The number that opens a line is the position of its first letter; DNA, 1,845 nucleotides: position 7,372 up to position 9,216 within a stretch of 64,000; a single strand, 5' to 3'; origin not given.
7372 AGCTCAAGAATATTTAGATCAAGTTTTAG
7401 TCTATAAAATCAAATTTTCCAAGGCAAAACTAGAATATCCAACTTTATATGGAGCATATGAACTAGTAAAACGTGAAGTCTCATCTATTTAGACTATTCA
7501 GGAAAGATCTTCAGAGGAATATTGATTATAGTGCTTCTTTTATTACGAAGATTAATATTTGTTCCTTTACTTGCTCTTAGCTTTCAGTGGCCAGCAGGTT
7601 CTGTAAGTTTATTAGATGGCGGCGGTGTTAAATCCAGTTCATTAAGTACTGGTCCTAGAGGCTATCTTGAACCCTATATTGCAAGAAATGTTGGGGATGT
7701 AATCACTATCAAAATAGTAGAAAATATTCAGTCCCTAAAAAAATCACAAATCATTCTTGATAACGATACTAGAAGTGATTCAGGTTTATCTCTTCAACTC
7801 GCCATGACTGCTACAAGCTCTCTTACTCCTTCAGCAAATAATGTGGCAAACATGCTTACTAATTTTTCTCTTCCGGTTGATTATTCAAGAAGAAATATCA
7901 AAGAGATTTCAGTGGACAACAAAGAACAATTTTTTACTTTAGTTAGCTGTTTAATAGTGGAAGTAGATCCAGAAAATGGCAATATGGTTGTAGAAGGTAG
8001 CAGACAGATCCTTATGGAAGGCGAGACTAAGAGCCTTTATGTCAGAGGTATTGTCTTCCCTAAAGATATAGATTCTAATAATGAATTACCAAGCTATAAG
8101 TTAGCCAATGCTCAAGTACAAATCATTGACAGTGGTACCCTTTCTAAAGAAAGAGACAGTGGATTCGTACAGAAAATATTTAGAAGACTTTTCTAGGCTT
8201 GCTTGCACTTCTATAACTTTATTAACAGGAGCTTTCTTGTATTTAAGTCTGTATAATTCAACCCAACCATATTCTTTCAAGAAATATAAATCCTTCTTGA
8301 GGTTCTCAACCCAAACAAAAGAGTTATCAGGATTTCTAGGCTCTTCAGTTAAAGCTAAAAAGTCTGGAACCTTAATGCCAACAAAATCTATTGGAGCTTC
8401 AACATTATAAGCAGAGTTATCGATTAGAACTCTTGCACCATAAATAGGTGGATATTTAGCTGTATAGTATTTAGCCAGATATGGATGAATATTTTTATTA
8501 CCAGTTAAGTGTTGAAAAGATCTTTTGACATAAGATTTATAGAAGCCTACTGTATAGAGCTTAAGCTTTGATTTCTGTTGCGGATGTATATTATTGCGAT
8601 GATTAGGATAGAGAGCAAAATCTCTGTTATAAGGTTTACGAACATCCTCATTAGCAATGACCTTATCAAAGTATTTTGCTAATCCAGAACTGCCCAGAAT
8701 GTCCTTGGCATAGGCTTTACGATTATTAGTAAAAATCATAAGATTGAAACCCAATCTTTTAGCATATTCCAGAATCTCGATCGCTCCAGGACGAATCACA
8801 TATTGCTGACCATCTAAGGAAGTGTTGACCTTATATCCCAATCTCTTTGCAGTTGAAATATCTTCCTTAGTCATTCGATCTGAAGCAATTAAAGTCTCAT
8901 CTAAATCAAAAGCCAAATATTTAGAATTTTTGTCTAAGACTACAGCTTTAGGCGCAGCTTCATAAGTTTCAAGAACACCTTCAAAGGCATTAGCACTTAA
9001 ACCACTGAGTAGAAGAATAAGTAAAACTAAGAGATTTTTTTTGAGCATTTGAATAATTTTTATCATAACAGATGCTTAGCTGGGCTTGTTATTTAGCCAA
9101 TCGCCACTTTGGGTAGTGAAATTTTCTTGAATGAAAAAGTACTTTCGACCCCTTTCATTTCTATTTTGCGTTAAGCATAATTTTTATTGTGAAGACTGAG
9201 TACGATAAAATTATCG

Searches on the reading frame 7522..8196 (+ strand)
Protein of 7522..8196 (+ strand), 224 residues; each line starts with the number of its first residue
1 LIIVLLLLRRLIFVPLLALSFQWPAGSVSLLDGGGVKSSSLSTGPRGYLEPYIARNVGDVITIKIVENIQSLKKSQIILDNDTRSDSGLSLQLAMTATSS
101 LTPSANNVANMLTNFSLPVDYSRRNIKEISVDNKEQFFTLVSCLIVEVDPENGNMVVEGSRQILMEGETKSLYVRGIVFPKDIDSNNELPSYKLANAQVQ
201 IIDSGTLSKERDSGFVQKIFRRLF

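Call 18: search_protein_families(library=pfam, proteins=[window:7522-8196:+], max_evalue=0.00001)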
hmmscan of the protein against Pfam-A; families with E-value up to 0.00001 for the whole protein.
window:7522-8196:+ (224 aa): 1 family
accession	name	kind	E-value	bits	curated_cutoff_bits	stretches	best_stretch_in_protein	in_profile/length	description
PF02107.21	FlgH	-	5.1e-28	98.3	27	1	51-222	20-169/172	Flagellar L-ring protein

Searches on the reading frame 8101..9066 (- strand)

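Call 18: search_protein_families(library=pfam, proteins=[window:8101-9066:-], max_evalue=0.00001)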
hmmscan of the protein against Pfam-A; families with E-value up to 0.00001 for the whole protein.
window:8101-9066:- (321 aa): 3 families
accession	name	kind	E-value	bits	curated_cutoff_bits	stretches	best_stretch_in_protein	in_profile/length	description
PF03031.24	NIF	-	1.6e-10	41.4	21.8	1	50-142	2-90/160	NLI interacting factor-like phosphatase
PF13419.12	HAD_2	-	7e-09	36.5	23.8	1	25-145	17-134/178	Haloacid dehalogenase-like hydrolase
PF00702.32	Hydrolase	-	1.6e-08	35.6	26.4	1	87-150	95-160/191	haloacid dehalogenase-like hydrolase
